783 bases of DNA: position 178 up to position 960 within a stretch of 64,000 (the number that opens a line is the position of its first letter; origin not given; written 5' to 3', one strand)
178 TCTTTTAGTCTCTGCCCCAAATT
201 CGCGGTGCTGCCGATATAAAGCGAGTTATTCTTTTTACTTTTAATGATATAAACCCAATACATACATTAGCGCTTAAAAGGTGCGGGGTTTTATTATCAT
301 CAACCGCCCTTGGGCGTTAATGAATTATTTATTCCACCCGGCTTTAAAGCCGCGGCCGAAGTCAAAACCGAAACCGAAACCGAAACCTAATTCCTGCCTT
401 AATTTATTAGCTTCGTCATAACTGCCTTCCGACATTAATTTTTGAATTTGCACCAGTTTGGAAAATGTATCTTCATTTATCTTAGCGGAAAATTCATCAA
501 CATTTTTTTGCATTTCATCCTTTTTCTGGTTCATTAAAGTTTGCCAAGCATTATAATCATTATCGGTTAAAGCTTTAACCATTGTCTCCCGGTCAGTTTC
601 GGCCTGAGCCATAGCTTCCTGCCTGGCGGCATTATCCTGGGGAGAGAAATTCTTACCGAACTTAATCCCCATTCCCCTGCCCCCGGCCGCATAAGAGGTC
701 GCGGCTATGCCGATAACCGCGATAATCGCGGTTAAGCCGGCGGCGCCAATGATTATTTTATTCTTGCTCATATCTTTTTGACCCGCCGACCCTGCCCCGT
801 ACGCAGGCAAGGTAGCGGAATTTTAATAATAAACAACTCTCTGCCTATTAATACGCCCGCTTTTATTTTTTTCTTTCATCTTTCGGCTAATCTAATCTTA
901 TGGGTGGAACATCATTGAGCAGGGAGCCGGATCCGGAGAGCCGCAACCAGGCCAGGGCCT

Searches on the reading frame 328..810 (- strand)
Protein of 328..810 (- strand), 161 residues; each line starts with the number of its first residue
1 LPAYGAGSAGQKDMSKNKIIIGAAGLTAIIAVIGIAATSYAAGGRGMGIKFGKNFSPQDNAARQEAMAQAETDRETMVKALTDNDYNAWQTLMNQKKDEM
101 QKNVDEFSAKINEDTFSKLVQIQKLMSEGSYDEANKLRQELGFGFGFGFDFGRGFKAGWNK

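Call 70: search_protein_families(library=padloc, alignment_id=A3, max_evalue=0.00001)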
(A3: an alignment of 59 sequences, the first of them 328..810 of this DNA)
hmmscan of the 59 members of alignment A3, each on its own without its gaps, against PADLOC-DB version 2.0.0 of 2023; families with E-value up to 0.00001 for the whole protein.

A. member 1, window:328-810:- (161 aa): 0 families

B. families by the number of members that match (of 59 scanned): 21 families
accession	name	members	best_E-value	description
PDLC04135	mad3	2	5.9e-37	mads_3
PDLC04140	mad8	2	2.6e-12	mads_8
PDLC02914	ATPase-Toprim_I-B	2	8.2e-09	-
PDLC01230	Cas12a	1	3.5e-191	CAS-V-A; effector__SPE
PDLC01232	Cas12a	1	6.2e-191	Cas12a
PDLC01235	Cas12a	1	6.8e-125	Cas12a_M26_V-A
PDLC02203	MzaA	1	1.1e-61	-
PDLC03767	RT_UG29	1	1.5e-40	DRT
PDLC03800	RTasDnaG-like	1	2.3e-37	DRT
PDLC04134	mad2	1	2.1e-22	mads_2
PDLC02980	AriA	1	7e-11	-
PDLC01991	CARF_m8--CARF_LolE_TM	1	7.7e-09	-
PDLC00096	GajA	1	2.9e-08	AAA ATPase domain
PDLC04213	HEC-02A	1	4.9e-08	-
PDLC00091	GajA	1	7.3e-08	AAA ATPase domain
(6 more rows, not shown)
